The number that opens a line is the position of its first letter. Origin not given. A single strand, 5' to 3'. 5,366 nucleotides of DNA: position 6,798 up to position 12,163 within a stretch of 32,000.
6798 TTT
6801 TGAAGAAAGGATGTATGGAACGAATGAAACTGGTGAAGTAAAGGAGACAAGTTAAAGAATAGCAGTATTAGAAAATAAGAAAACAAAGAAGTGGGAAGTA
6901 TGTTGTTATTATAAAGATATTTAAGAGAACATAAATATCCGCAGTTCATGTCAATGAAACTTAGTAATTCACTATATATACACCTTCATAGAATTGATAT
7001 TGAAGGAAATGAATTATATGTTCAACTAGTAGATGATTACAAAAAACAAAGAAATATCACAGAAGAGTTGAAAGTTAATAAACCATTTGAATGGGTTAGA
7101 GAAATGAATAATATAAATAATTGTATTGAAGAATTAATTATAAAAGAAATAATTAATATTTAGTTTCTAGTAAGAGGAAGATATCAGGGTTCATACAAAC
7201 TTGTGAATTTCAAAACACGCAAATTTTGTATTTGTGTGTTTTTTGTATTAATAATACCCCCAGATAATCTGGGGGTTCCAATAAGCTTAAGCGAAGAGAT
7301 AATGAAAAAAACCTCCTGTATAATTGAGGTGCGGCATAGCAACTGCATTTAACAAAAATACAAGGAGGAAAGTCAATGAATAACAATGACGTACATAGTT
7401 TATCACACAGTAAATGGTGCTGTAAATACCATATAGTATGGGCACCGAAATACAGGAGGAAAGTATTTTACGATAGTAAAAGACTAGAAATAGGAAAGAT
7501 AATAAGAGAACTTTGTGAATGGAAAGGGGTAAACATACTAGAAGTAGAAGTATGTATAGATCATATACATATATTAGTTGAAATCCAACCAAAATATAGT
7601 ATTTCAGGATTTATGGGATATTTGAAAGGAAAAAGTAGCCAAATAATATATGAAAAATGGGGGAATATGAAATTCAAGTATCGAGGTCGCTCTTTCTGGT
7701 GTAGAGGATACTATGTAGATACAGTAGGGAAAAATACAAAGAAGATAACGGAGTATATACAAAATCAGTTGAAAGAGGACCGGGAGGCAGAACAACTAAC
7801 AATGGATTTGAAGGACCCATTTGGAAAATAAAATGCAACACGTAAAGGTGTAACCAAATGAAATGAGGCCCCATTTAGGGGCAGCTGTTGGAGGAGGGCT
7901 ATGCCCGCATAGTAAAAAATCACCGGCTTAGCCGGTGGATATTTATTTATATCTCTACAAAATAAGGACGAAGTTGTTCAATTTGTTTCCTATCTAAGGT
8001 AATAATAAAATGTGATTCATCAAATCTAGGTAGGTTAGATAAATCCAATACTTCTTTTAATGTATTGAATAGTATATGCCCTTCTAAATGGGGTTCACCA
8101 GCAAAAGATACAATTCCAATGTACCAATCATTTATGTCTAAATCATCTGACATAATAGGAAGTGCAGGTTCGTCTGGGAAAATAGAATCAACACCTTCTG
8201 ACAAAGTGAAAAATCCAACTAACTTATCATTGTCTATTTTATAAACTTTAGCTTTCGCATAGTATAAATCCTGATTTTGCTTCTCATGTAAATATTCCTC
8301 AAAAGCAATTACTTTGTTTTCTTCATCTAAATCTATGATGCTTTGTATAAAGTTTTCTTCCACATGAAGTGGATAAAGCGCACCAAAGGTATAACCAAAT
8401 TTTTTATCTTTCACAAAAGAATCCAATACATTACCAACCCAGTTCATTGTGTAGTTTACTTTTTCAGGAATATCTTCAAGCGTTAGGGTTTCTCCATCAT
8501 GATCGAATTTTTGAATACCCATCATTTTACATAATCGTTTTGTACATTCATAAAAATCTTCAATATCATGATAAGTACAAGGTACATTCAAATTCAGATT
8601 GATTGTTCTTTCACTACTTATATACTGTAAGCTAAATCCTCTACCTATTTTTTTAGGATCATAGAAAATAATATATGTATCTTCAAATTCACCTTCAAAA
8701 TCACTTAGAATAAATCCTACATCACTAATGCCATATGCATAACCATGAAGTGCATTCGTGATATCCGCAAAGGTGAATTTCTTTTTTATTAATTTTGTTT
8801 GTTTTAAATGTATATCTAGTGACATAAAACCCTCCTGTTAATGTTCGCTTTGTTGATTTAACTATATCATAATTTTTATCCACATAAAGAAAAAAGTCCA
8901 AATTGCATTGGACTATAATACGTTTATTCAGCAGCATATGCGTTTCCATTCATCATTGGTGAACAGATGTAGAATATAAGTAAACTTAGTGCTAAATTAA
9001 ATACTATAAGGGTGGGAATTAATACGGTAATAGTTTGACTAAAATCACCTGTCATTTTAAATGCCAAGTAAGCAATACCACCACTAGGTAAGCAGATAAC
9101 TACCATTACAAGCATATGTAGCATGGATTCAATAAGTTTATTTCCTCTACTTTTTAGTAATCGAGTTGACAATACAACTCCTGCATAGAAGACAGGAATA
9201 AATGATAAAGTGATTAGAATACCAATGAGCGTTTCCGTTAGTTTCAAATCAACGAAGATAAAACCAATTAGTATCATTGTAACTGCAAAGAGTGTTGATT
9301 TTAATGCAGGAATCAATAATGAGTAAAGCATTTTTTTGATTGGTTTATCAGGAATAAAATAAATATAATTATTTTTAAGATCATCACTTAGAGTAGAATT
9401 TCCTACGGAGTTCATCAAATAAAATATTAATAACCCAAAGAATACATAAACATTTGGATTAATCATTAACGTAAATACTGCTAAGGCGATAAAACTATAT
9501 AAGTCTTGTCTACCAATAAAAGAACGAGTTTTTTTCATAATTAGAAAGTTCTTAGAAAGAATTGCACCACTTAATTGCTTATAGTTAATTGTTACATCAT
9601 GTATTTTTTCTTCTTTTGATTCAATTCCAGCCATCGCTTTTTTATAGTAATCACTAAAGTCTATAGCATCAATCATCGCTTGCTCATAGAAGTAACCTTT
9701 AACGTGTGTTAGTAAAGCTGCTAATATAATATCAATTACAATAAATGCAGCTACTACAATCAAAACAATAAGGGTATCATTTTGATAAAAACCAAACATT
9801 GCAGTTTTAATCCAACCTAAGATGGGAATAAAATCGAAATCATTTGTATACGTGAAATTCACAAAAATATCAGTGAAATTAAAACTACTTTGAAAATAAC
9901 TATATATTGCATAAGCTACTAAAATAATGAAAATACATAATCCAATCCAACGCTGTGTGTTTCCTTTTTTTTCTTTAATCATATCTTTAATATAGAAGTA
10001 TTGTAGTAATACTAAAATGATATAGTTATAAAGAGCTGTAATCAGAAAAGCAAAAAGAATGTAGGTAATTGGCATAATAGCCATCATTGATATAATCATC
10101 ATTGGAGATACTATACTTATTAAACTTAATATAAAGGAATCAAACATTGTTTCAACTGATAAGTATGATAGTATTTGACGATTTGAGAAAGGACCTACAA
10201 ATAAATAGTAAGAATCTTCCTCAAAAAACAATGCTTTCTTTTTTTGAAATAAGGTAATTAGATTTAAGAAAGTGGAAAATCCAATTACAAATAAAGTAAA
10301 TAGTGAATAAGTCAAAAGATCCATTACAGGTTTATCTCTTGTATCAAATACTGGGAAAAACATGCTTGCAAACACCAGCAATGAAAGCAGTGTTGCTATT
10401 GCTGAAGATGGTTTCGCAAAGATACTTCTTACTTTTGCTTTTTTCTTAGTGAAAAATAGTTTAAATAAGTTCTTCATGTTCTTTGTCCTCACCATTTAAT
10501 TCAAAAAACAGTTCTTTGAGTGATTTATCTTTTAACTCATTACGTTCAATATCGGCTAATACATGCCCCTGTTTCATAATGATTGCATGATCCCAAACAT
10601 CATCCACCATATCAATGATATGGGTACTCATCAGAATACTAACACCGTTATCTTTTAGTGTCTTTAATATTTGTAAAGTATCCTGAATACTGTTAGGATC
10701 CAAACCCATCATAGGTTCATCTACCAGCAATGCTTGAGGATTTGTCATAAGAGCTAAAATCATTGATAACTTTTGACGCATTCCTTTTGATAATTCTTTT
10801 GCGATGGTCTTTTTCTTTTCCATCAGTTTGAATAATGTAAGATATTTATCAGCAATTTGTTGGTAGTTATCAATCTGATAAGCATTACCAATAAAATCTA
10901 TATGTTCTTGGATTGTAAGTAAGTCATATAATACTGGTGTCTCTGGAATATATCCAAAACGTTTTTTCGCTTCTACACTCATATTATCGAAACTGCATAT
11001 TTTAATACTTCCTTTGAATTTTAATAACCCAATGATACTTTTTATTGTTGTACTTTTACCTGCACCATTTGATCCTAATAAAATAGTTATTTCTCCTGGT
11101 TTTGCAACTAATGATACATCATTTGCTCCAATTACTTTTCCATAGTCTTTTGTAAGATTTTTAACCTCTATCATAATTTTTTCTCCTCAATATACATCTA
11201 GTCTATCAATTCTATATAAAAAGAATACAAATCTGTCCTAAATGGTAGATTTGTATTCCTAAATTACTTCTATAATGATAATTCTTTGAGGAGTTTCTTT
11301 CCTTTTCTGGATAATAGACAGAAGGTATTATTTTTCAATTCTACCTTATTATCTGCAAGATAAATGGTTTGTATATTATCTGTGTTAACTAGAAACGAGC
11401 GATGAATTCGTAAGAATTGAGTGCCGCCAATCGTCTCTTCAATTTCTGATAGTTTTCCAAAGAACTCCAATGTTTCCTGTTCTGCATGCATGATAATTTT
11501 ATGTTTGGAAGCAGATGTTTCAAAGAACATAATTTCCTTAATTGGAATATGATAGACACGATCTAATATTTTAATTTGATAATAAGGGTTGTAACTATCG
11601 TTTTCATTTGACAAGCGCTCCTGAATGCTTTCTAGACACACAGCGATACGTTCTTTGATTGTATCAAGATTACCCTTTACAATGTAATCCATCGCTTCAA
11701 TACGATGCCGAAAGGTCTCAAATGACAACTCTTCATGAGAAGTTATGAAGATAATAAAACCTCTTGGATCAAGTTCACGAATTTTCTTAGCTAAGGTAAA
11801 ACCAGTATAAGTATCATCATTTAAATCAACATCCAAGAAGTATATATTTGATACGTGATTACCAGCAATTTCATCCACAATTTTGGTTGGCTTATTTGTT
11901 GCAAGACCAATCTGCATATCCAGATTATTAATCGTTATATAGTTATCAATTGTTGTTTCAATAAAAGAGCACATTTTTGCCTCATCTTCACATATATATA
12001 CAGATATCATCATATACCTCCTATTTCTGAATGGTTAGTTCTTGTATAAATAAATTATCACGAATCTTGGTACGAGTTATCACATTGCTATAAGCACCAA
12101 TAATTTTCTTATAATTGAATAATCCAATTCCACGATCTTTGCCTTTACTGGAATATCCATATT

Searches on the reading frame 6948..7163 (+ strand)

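Call 63: search_protein_families(library=pfam, proteins=[window:6948-7163:+], max_evalue=0.01)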
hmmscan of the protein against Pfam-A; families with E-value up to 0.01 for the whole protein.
window:6948-7163:+ (71 aa): 1 family
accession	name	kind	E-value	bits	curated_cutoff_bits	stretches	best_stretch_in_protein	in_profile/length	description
PF14198.11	TnpV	-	1.3e-16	61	27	1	3-69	45-111/111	Transposon-encoded protein TnpV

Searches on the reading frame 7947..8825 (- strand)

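Call 11: search_protein_families(library=pfam, proteins=[window:7947-8825:-], max_evalue=0.01)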
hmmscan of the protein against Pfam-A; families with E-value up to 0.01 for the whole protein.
window:7947-8825:- (292 aa): 1 family
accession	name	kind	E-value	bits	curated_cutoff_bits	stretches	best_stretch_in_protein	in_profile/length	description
PF14132.11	DUF4299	-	2.1e-18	67.5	31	1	50-246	56-255/301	Domain of unknown function (DUF4299)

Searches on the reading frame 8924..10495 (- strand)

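Call 11: search_protein_families(library=pfam, proteins=[window:8924-10495:-], max_evalue=0.01)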
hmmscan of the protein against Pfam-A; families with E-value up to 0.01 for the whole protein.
window:8924-10495:- (523 aa): 1 family
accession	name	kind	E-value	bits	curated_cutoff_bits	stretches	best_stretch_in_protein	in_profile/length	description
PF16962.11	ABC_export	-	1.9e-72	244.9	29.7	1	7-516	1-528/531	Putative ABC exporter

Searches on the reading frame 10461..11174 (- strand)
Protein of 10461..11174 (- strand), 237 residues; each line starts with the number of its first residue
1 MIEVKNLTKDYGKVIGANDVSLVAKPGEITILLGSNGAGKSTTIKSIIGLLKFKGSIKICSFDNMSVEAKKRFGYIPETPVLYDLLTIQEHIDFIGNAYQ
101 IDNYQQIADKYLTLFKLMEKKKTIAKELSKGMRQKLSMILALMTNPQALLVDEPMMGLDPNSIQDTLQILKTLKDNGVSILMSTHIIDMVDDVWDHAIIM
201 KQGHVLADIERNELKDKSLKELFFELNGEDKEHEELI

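Call 64: search_protein_families(library=pfam, proteins=[window:10461-11174:-], max_evalue=0.001)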
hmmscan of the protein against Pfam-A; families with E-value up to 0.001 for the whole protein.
window:10461-11174:- (237 aa): 3 families
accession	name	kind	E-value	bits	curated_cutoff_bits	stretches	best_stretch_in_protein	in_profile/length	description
PF00005.33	ABC_tran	-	2.5e-25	90.1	25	1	18-155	2-136/137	ABC transporter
PF13304.12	AAA_21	-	7.6e-11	43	27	1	111-186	221-299/304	AAA domain, putative AbiEii toxin, Type IV TA system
PF02463.25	SMC_N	-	0.00057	19.8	40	0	28-193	25-205/220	RecF/RecN/SMC N terminal domain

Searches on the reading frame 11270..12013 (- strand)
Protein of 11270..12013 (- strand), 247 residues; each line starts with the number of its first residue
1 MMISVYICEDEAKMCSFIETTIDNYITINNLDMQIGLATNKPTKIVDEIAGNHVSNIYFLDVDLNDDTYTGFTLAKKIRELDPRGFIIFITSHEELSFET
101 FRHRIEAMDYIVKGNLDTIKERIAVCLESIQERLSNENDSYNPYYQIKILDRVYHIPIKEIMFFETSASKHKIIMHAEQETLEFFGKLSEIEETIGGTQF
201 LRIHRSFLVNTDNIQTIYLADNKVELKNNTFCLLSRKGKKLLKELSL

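Call 64: search_protein_families(library=pfam, proteins=[window:11270-12013:-], max_evalue=0.001)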
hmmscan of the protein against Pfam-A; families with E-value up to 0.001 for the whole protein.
window:11270-12013:- (247 aa): 2 families
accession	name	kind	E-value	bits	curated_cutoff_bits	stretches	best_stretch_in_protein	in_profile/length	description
PF04397.21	LytTR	-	3.7e-21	75.6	22.6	1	151-245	1-96/98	LytTr DNA-binding domain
PF00072.30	Response_reg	-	3e-09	37.4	30.2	1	5-123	1-110/111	Response regulator receiver domain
